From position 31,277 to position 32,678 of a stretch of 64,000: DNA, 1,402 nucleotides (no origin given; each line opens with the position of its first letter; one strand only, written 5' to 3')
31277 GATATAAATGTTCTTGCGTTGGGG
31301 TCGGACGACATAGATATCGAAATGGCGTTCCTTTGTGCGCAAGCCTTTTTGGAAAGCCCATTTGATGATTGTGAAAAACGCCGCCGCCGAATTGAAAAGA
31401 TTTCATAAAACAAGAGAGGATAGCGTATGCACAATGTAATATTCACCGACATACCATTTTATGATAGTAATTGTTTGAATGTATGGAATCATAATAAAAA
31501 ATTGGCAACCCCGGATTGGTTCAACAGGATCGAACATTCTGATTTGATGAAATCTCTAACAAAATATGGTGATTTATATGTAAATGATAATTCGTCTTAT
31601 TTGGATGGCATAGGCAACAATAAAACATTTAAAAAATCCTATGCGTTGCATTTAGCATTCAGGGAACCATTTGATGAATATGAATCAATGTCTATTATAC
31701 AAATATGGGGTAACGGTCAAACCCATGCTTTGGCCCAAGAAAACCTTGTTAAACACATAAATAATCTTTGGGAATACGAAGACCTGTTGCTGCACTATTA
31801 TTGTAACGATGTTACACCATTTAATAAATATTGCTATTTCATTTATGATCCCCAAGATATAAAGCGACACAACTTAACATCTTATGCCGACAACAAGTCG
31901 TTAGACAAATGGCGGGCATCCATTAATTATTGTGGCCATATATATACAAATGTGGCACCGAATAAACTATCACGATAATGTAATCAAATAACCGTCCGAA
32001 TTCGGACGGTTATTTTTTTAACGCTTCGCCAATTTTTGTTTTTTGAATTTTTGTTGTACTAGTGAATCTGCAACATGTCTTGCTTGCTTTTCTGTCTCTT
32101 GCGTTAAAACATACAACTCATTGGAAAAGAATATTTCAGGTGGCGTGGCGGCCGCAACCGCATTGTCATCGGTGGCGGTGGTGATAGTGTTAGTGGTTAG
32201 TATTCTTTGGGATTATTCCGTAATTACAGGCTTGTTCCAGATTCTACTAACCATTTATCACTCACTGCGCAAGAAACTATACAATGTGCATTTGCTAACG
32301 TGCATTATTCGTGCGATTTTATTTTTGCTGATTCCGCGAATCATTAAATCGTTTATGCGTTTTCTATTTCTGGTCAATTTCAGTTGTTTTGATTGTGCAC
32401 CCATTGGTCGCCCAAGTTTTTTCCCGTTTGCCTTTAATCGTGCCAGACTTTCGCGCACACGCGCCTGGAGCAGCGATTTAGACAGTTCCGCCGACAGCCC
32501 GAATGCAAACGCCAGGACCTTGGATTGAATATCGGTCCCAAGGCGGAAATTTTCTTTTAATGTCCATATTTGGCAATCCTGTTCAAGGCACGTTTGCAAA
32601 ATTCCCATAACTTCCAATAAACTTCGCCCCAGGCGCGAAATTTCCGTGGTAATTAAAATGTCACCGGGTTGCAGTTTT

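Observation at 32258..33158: Candidate 111-bp invertible switch: hix/gix-like dyads between a small serine recombinase and a trimeric autotransporter adhesin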

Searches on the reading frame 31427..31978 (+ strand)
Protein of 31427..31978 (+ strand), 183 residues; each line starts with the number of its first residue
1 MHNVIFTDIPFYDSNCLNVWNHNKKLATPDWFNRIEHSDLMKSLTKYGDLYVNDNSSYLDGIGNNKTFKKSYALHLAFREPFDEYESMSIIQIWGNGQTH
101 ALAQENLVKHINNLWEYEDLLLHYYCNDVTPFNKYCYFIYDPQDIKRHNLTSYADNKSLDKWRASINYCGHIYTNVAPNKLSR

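Call 5: search_protein_families(library=pfam, proteins=[window:31427-31978:+], max_evalue=0.01)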
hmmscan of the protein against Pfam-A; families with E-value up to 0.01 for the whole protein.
window:31427-31978:+ (183 aa): 0 families

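Call 71: search_protein_families(library=pfam, proteins=[window:31427-31978:+], max_evalue=0.01)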
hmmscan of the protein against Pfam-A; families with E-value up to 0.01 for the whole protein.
window:31427-31978:+ (183 aa): 0 families

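Call 72: search_protein_families(library=padloc, proteins=[window:31427-31978:+], max_evalue=0.01)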
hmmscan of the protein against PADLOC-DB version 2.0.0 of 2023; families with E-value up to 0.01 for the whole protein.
window:31427-31978:+ (183 aa): 0 families

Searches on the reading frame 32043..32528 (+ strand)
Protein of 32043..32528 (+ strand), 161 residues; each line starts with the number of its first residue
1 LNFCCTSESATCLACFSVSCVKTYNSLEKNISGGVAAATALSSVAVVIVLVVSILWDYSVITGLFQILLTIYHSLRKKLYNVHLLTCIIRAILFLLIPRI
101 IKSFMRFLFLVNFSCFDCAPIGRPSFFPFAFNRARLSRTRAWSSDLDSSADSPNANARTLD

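Call 5: search_protein_families(library=pfam, proteins=[window:32043-32528:+], max_evalue=0.01)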
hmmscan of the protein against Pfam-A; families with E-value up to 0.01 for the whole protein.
window:32043-32528:+ (161 aa): 0 families
